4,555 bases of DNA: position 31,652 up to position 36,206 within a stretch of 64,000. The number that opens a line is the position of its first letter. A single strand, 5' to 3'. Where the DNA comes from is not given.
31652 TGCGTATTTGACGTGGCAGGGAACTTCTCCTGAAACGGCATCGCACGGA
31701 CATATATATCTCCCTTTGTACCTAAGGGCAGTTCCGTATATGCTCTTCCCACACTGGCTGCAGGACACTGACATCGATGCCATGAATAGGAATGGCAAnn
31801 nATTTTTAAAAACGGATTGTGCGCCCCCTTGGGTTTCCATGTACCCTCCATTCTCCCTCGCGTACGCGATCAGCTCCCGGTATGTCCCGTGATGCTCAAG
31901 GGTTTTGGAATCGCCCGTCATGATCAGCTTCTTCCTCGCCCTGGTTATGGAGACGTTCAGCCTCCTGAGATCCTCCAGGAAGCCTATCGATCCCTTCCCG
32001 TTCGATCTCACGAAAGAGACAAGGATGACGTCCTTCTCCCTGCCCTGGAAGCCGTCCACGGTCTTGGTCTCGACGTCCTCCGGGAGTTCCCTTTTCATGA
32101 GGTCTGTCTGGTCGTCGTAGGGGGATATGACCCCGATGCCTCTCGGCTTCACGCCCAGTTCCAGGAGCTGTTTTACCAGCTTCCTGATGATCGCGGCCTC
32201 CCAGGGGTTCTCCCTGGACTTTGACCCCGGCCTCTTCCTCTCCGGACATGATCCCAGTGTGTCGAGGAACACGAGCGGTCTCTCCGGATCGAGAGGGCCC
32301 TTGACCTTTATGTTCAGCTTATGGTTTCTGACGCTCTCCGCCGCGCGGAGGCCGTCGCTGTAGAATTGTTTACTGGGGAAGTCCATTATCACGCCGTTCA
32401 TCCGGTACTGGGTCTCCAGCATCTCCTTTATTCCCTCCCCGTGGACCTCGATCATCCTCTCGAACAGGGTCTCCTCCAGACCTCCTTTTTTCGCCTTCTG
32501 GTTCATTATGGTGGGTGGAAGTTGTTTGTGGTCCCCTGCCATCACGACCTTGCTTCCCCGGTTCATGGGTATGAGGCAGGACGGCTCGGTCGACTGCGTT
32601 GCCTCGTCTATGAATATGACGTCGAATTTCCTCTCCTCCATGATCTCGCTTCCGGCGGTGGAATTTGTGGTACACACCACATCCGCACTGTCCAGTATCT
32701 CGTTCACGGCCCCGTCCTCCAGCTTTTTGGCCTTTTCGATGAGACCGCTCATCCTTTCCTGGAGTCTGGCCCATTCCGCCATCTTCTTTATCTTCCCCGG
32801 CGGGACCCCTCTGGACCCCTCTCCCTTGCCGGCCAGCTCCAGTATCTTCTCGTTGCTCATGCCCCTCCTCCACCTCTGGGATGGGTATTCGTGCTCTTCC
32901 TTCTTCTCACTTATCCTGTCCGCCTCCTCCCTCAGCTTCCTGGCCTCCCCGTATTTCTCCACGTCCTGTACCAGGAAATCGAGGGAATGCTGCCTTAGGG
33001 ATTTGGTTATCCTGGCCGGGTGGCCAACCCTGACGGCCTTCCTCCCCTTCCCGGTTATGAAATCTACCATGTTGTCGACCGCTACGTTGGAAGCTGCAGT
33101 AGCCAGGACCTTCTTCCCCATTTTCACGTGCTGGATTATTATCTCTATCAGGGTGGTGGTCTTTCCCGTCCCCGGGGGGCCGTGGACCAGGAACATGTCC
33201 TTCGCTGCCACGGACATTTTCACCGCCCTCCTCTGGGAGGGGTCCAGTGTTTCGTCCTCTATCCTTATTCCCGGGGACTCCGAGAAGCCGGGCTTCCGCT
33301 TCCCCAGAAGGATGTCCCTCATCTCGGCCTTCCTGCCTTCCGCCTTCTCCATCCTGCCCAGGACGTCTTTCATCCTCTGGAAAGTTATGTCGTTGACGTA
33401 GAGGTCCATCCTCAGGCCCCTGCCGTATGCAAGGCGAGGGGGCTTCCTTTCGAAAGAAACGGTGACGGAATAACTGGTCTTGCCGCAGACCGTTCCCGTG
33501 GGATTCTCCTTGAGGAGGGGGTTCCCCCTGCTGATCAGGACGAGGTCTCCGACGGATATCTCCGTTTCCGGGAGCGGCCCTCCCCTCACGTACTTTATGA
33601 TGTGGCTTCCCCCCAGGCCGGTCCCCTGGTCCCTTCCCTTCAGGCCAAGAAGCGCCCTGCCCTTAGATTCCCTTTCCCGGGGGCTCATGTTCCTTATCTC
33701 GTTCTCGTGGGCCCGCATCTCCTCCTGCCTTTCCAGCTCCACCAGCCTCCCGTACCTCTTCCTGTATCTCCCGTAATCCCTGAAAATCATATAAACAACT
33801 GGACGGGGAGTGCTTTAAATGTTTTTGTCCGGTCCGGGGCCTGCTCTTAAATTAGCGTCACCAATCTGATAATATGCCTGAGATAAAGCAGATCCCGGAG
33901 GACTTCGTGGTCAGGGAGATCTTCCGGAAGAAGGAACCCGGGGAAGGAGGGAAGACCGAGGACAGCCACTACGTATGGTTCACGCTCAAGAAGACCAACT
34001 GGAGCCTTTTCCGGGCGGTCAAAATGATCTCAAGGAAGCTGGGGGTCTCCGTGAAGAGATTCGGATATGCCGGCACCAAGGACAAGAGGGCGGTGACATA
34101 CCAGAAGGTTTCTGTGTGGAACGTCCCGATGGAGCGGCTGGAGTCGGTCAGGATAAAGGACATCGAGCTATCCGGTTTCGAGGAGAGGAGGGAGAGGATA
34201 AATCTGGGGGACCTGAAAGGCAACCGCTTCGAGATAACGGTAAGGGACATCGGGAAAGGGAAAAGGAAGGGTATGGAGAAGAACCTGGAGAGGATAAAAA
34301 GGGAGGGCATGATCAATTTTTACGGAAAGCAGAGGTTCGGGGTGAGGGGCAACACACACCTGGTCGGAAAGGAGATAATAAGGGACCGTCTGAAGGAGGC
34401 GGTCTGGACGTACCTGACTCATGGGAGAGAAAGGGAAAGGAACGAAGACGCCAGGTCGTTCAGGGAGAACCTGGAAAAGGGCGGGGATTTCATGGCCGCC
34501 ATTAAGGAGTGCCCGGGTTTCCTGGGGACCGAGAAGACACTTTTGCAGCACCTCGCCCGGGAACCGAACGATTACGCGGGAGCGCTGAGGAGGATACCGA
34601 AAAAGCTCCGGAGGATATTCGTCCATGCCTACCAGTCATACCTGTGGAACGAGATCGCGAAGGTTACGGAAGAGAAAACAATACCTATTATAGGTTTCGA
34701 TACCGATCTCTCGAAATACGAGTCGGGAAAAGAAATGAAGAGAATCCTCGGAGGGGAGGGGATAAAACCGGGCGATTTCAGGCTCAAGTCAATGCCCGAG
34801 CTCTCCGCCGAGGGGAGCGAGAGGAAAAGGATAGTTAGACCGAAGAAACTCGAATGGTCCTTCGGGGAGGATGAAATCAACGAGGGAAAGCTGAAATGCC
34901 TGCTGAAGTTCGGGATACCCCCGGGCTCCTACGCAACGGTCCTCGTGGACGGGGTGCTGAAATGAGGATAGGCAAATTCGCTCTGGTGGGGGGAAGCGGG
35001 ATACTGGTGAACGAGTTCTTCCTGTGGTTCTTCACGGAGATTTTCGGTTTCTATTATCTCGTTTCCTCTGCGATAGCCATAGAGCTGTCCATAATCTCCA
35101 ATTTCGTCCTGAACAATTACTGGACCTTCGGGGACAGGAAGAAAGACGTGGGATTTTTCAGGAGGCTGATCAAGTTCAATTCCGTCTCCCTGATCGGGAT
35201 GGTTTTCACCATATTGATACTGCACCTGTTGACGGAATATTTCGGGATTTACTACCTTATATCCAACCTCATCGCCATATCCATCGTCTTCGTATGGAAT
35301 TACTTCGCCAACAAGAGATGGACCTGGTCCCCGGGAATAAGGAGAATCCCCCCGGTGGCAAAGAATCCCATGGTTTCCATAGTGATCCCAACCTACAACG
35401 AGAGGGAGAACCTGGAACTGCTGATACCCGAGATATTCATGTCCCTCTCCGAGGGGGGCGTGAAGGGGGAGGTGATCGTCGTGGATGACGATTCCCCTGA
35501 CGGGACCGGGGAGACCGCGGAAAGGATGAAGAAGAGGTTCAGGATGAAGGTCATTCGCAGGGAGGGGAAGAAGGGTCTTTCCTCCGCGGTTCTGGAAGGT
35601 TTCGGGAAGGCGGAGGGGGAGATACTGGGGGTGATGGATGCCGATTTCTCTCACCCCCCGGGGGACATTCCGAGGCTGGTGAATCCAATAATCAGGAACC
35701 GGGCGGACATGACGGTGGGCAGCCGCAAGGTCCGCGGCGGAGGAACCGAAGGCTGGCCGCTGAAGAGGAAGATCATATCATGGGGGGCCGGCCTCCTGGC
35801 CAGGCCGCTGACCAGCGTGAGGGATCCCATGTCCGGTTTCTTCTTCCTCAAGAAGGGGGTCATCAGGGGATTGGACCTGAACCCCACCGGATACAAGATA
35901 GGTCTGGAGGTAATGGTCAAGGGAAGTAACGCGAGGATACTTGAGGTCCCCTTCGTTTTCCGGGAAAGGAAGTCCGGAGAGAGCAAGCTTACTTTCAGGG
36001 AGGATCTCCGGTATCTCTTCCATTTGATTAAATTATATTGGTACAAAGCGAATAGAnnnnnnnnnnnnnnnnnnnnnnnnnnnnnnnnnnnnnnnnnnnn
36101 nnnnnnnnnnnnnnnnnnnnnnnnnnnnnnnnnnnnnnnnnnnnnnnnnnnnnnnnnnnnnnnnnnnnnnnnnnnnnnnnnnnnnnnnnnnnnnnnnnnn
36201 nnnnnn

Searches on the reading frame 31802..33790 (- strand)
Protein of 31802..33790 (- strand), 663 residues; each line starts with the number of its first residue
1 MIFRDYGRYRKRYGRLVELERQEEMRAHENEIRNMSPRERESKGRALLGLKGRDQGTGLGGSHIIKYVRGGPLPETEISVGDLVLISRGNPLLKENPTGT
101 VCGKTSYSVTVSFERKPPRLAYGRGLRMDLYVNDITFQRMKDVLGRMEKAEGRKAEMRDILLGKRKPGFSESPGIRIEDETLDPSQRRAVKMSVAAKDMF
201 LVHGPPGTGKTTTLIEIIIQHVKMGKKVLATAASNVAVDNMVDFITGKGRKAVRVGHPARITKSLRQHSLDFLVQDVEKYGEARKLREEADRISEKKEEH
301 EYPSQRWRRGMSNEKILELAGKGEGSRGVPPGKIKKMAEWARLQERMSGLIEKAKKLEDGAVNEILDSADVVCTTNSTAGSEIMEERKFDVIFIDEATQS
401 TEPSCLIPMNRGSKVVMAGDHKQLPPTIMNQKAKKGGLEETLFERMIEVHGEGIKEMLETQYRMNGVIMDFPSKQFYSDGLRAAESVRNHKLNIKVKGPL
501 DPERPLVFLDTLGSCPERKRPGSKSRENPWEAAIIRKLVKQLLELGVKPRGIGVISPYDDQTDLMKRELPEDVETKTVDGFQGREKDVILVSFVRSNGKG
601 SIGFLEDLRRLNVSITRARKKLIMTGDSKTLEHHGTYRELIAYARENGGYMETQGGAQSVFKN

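Call 70: search_protein_families(library=pfam, proteins=[window:31802-33790:-], max_evalue=0.001)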
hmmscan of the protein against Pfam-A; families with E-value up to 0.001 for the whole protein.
window:31802-33790:- (663 aa): 13 families
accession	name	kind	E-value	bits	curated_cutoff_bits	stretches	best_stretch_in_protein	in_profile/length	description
PF13086.12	AAA_11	-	1.6e-60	205.5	27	1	182-430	2-256/257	AAA domain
PF13087.12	AAA_12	-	8.1e-58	195.7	27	1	438-628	1-194/195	AAA domain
PF13604.12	AAA_30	-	5e-12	46.4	27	1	182-243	2-64/191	AAA domain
PF13245.12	AAA_19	-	2.3e-10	41.2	25.1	1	186-427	1-132/134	AAA domain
PF21138.3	SMUBP-2_HCS1_1B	-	1.7e-08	34.8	27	1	16-116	7-112/129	Helicase SMUBP-2/HCS1, 1B domain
PF01443.25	Viral_helicase1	-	1.7e-07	31.7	21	0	201-227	2-27/228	Viral superfamily 1 RNA helicase core domain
PF00580.27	UvrD-helicase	-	1.3e-06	28.8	23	1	183-423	2-250/271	UvrD/REP helicase N-terminal domain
PF05970.20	PIF1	-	4.3e-05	23.7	25.9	0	197-241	22-66/223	PIF1-like helicase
PF02562.22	PhoH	-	0.0001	22.3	27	0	184-226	7-48/205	PhoH-like protein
PF09848.15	SLFN-g3_helicase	-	0.00017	21.4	24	0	197-288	1-93/354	Schlafen group 3, DNA/RNA helicase domain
PF00004.35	AAA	-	0.00029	21.7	21.2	0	201-245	2-38/131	ATPase family associated with various cellular activities (AAA)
PF04851.21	ResIII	-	0.00051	20.4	22.5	0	183-235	5-63/164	Type III restriction enzyme, res subunit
PF25199.1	nSTAND_NTPase5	-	0.00082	19.7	34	0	193-253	37-100/145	Novel STAND NTPase 5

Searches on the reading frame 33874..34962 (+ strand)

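Call 70: search_protein_families(library=pfam, proteins=[window:33874-34962:+], max_evalue=0.001)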
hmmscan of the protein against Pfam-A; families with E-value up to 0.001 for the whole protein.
window:33874-34962:+ (363 aa): 1 family
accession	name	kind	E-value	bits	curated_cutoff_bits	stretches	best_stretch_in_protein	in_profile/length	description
PF01142.23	TruD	-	6.2e-103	345.2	27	2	3-261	17-276/412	tRNA pseudouridine synthase D (TruD)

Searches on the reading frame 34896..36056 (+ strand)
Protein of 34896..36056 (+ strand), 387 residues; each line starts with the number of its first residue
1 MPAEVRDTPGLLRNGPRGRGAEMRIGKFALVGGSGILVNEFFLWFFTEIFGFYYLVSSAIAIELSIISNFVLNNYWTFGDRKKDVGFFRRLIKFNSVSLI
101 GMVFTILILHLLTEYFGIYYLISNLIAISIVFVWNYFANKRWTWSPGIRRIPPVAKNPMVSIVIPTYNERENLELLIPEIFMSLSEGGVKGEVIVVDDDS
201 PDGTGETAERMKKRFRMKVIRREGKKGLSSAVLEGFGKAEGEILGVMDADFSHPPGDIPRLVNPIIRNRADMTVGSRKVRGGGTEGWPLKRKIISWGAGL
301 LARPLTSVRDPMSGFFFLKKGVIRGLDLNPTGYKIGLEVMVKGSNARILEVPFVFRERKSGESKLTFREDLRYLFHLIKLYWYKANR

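Call 70: search_protein_families(library=pfam, proteins=[window:34896-36056:+], max_evalue=0.001)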
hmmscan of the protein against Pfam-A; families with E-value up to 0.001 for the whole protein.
window:34896-36056:+ (387 aa): 3 families
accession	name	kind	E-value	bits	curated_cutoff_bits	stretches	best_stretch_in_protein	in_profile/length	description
PF00535.33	Glycos_transf_2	-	2.1e-31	109.5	23.3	1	161-323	1-164/168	Glycosyl transferase family 2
PF04138.20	GtrA_DPMS_TM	-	2e-29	102.6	26.1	1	27-144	1-117/117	GtrA/DPMS, transmembrane domain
PF13641.12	Glyco_tranf_2_3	-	3.2e-05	24.5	27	1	158-273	1-119/230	Glycosyltransferase like family 2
